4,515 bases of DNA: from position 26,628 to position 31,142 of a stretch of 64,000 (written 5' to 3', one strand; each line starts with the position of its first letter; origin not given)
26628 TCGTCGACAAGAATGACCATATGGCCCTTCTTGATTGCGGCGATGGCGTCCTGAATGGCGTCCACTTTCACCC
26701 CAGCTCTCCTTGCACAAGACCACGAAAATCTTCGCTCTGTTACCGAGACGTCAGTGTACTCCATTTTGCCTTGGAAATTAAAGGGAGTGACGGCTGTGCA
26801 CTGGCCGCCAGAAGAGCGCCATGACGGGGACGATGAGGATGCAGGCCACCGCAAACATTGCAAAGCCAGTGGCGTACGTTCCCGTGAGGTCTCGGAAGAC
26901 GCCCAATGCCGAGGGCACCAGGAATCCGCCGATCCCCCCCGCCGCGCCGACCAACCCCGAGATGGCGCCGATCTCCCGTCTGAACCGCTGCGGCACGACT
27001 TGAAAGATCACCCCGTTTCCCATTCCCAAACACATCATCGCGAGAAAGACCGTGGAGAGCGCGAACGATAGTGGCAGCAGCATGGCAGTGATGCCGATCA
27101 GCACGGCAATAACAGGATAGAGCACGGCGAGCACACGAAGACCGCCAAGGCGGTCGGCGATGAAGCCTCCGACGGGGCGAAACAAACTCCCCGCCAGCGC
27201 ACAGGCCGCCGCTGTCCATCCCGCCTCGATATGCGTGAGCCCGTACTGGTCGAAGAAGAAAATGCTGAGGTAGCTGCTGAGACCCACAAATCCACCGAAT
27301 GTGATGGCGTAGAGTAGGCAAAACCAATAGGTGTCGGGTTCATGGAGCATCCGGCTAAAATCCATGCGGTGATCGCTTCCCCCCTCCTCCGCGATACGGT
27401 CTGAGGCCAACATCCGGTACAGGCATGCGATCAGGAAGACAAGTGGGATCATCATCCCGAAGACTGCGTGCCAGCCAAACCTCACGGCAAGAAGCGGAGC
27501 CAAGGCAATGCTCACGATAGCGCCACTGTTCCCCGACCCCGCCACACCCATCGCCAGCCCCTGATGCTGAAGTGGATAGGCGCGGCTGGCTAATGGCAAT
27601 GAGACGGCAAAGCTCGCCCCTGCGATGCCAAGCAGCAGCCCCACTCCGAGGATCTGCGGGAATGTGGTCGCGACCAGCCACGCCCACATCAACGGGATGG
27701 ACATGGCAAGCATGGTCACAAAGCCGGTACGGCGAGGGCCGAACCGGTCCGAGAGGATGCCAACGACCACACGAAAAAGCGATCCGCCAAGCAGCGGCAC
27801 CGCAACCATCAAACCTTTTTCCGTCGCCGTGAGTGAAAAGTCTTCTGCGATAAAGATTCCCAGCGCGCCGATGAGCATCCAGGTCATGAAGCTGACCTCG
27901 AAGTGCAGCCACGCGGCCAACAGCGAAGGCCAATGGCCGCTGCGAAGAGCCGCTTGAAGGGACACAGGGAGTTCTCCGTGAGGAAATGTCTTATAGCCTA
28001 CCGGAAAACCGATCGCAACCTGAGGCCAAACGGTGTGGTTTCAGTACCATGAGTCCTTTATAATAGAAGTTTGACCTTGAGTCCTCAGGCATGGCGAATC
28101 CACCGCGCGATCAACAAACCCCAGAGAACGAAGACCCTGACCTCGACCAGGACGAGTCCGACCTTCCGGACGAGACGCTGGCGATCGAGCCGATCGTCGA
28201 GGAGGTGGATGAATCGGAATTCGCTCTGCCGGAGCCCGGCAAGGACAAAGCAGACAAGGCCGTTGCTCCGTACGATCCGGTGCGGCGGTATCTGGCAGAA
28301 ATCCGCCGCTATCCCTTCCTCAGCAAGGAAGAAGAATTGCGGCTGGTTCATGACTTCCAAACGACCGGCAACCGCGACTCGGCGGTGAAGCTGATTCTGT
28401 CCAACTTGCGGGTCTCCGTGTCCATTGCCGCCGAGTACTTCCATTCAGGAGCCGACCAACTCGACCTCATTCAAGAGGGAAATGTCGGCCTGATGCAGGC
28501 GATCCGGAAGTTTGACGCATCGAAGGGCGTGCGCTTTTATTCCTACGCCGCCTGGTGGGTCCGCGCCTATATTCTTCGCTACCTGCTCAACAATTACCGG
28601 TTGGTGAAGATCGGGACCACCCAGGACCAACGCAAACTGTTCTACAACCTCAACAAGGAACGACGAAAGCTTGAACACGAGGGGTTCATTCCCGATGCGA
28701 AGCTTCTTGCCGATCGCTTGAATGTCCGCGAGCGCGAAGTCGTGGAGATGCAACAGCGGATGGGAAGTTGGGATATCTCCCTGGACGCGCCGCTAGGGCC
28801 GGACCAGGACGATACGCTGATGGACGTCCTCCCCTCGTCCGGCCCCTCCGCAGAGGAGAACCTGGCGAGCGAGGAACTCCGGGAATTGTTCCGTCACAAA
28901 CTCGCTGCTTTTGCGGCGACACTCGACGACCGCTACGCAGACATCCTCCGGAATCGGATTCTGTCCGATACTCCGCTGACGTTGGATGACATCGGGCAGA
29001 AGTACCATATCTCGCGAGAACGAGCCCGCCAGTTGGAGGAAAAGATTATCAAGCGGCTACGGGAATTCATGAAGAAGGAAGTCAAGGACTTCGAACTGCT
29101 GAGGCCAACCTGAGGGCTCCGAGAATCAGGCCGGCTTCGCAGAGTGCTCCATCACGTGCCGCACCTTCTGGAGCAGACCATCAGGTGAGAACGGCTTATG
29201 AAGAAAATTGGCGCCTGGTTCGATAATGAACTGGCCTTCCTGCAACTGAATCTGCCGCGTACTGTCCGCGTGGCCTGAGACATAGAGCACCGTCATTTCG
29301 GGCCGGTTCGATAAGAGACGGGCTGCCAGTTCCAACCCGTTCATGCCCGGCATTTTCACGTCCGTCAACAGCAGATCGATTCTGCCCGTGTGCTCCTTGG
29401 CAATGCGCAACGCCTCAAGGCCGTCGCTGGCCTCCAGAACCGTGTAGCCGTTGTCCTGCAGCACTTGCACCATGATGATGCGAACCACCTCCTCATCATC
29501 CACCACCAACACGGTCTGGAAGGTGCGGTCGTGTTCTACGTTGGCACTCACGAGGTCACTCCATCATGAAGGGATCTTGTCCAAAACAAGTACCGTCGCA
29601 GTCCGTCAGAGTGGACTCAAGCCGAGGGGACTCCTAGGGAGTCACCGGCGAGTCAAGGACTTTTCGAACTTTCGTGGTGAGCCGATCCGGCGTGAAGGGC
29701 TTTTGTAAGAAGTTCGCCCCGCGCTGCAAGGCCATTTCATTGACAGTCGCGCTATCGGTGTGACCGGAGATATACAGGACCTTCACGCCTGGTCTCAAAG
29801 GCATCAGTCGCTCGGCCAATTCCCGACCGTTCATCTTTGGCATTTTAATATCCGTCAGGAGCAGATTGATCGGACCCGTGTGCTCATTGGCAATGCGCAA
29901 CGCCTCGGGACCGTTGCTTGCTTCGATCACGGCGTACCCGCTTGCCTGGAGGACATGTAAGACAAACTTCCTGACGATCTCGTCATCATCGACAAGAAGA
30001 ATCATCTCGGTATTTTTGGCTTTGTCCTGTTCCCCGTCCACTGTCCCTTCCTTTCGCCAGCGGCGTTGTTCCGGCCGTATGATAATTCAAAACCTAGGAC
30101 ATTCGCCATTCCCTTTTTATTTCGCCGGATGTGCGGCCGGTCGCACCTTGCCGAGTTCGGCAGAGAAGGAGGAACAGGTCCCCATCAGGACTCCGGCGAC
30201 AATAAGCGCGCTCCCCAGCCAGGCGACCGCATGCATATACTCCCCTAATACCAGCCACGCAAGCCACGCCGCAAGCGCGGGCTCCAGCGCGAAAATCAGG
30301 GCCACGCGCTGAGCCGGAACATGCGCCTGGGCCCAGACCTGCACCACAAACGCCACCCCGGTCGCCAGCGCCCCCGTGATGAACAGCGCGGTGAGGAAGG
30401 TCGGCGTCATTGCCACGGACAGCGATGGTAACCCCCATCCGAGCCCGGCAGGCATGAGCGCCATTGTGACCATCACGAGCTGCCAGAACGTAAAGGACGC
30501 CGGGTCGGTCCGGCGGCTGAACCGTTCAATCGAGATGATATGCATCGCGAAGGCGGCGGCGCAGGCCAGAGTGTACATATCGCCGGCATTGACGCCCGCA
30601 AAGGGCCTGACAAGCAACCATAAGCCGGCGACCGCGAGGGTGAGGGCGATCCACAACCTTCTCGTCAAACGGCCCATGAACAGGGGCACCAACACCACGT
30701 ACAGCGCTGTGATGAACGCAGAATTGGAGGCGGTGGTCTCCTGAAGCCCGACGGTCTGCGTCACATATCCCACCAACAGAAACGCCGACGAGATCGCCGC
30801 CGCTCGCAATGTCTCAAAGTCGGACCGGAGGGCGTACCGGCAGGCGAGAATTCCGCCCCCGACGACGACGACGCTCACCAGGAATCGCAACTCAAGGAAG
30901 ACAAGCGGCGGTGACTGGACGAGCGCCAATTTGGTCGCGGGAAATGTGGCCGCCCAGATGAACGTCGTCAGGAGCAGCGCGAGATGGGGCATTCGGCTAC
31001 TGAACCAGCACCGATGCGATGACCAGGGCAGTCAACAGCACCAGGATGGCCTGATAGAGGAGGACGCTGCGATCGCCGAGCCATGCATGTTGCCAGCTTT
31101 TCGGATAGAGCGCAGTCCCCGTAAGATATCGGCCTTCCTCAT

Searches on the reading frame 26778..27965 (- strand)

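Call 6: search_protein_families(library=ncbifam, proteins=[window:26778-27965:-], max_evalue=0.00001)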
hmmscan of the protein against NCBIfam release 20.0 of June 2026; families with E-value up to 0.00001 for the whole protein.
window:26778-27965:- (395 aa): 8 families
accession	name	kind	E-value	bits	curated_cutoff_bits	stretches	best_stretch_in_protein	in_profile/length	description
TIGR00886.1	2A0108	subfamily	1.2e-80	271.3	311.7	1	15-347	3-368/368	NarK family nitrate/nitrite MFS transporter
TIGR00893.1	2A0114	subfamily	1.3e-20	73.8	395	2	196-379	201-391/399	D-galactonate transporter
NF011608.0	PRK15034.1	subfamily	3.7e-19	69.1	836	1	24-329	45-375/462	nitrate/nitrite transporter NarU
NF049980.1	SfMCT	equivalog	2.2e-17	62.8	320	1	39-373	28-377/378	L-lactate MFS transporter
TIGR00895.1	2A0115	subfamily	1.1e-09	37.7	418.55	1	11-180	15-187/398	aromatic acid/H+ symport family MFS transporter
TIGR00881.1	2A0104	subfamily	1.5e-08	34.1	407.75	0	193-362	199-374/379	phosphoglycerate transporter protein PgtP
NF008586.0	PRK11551.1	equivalog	1.4e-06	27.6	410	1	37-383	39-391/406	3-(3-hydroxy-phenyl)propionate transporter MhpT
TIGR00890.1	2A0111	subfamily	5.7e-06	25.5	374.85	0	33-372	23-369/377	oxalate/formate antiport family MFS transporter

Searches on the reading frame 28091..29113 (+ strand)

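Call 6: search_protein_families(library=ncbifam, proteins=[window:28091-29113:+], max_evalue=0.00001)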
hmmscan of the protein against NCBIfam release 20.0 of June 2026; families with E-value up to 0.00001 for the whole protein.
window:28091-29113:+ (340 aa): 44 families (the best 25 are shown)
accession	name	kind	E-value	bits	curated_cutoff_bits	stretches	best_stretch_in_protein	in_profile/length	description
TIGR02392.1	rpoH_proteo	equivalog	3e-81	273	323.1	1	64-328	3-269/270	RNA polymerase sigma factor RpoH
NF005143.0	PRK06596.1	subfamily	2.9e-79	266.5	241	1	56-330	8-284/285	RNA polymerase factor sigma-32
NF005693.0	PRK07500.1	equivalog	1.3e-54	185.3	315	1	73-330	17-280/289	RNA polymerase factor sigma-32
NF006666.0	PRK09210.1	equivalog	5.9e-49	167.3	572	1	53-334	90-368/370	RNA polymerase sigma factor RpoD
NF004207.0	PRK05657.1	equivalog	3.6e-47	161.3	394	1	14-330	13-320/329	RNA polymerase sigma factor RpoS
TIGR02997.1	Sig70-cyanoRpoD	subfamily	9.7e-46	156.4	384.5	1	98-324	76-298/298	RNA polymerase sigma factor, RpoD/SigA family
TIGR02394.1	rpoS_proteo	equivalog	7.1e-45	153.7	378.7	1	54-335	5-282/285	RNA polymerase sigma factor RpoS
TIGR02393.1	RpoD_Cterm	equivalog_domain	2.1e-44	151.9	354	1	100-334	4-236/238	RNA polymerase sigma factor RpoD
NF004208.0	PRK05658.1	equivalog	2.1e-42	145.9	555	1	99-327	395-620/631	RNA polymerase sigma factor RpoD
NF005785.0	PRK07598.1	equivalog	2.6e-41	141.8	554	1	92-334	172-410/415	RNA polymerase sigma factor SigC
NF041931.2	MzaA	equivalog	2e-39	136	800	1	92-326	471-704/726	MZA anti-phage system associated sigma-70 family RNA polymerase sigma factor MzaA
NF005642.0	PRK07405.1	subfamily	2.4e-39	135.4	524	1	99-333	85-314/318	RNA polymerase sigma factor SigD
NF005920.0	PRK07921.1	subfamily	8.8e-39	133.4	464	1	97-326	91-317/328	RNA polymerase sigma factor SigB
NF004561.0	PRK05901.1-3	equivalog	5.2e-38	131.5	582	1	100-325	303-525/537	RNA polymerase sigma factor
NF004560.0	PRK05901.1-1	equivalog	5.3e-38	131.4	711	1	99-327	281-506/516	RNA polymerase sigma factor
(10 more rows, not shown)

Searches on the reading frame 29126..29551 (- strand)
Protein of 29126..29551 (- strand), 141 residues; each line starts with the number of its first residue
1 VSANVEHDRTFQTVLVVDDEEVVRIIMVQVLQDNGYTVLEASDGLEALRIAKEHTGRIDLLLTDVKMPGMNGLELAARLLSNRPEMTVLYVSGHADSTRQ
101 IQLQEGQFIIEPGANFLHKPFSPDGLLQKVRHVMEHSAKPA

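Call 69: search_protein_families(library=pfam, proteins=[window:29126-29551:-], max_evalue=0.01)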
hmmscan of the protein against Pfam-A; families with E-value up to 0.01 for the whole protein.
window:29126-29551:- (141 aa): 1 family
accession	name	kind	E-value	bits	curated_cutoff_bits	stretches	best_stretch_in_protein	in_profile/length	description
PF00072.30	Response_reg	-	1.3e-24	86.9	30.2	1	14-131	1-111/111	Response regulator receiver domain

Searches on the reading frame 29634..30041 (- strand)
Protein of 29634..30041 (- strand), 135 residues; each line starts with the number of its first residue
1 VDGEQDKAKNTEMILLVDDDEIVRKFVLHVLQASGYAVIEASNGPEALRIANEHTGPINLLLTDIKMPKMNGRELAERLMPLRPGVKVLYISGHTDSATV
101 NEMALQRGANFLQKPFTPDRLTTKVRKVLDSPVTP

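Call 69: search_protein_families(library=pfam, proteins=[window:29634-30041:-], max_evalue=0.01)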
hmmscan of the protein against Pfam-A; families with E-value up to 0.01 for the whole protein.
window:29634-30041:- (135 aa): 1 family
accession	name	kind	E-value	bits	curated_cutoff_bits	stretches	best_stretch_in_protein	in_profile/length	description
PF00072.30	Response_reg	-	4.9e-24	85.1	30.2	1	14-126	1-111/111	Response regulator receiver domain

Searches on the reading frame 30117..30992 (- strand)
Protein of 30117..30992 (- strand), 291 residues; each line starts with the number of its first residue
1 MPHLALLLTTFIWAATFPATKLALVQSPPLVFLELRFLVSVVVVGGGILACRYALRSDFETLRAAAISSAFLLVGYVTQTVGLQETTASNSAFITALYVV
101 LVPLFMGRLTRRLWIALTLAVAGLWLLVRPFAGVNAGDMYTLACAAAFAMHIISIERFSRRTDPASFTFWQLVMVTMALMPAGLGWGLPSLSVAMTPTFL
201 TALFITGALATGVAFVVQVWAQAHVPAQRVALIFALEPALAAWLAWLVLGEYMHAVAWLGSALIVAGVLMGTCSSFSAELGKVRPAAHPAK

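Call 6: search_protein_families(library=ncbifam, proteins=[window:30117-30992:-], max_evalue=0.00001)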
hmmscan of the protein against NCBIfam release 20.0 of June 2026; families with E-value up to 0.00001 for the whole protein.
window:30117-30992:- (291 aa): 2 families
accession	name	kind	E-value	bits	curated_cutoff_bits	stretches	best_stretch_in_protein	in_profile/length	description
TIGR00950.1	2A78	equivalog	1.5e-10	41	230.2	1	13-269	1-264/264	carboxylate/amino acid/amine transporter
NF007823.0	PRK10532.1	equivalog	6.4e-06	25.5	354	1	110-272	120-279/295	threonine/homoserine exporter RhtA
